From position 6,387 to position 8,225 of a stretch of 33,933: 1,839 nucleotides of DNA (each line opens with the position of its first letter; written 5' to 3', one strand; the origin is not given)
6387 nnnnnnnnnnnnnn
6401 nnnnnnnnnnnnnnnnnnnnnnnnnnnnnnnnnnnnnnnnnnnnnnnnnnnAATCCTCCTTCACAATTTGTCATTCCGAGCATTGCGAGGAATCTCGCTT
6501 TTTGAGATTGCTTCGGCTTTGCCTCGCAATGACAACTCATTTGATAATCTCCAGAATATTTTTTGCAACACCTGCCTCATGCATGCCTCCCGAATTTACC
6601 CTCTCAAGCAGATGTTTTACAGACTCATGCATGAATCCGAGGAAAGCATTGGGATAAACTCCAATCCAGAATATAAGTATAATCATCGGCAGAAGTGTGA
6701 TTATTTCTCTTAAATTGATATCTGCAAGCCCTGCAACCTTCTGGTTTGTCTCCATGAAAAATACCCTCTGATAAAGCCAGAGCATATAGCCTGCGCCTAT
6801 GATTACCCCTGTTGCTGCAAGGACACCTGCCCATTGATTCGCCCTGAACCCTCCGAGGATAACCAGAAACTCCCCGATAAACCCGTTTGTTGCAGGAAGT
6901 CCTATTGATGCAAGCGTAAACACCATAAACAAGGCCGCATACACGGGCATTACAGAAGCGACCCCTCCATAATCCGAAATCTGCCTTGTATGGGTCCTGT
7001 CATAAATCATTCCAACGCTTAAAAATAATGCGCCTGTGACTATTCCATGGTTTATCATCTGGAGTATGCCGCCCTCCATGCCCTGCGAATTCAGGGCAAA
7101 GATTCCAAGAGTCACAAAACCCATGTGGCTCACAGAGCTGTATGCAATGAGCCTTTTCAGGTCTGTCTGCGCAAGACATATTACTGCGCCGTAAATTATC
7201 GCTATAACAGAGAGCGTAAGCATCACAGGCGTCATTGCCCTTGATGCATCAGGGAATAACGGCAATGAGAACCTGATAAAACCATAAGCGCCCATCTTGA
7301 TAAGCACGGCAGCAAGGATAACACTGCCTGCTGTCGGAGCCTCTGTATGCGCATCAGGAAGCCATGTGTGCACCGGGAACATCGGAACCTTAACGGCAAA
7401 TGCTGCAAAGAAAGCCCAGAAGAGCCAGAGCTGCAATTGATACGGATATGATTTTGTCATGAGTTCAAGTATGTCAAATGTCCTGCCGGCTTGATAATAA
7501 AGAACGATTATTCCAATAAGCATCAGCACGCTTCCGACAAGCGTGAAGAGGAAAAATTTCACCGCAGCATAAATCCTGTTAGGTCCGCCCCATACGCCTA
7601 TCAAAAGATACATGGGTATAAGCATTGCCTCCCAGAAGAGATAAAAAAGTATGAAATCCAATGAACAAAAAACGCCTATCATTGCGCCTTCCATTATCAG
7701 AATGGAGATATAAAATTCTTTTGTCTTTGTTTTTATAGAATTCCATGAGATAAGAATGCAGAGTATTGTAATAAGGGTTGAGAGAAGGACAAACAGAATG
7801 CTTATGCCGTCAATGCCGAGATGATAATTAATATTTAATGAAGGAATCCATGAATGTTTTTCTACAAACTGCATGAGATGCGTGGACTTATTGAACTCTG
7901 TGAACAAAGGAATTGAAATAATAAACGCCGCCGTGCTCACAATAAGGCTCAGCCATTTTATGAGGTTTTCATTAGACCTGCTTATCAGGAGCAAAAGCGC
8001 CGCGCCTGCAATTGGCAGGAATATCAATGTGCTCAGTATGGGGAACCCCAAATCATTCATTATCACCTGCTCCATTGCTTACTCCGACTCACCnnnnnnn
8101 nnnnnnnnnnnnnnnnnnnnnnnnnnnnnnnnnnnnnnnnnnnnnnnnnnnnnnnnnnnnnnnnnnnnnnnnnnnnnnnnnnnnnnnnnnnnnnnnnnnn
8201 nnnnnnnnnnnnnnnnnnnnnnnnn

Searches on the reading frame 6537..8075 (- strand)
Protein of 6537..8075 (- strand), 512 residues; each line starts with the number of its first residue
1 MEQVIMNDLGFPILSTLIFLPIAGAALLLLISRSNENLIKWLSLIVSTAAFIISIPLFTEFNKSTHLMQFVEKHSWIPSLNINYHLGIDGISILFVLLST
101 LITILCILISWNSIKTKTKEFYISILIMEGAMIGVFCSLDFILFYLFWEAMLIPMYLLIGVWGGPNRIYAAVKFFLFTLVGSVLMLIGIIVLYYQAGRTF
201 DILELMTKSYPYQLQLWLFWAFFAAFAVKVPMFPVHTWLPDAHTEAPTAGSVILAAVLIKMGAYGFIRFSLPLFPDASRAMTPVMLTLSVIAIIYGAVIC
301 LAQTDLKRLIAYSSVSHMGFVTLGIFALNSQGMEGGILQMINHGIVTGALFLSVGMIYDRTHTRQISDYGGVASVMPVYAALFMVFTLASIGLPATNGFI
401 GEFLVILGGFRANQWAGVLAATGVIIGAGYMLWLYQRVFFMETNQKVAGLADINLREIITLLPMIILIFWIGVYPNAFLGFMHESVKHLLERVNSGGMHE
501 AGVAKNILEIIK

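Call 66: search_protein_families(library=pfam, proteins=[window:6537-8075:-], max_evalue=0.001)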
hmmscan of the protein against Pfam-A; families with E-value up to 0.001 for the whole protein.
window:6537-8075:- (512 aa): 1 family
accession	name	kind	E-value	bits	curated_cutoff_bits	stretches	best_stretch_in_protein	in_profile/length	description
PF00361.26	Proton_antipo_M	-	1.9e-86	290.3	21.5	1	138-425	1-292/294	NADH:quinone oxidoreductase/Mrp antiporter, TM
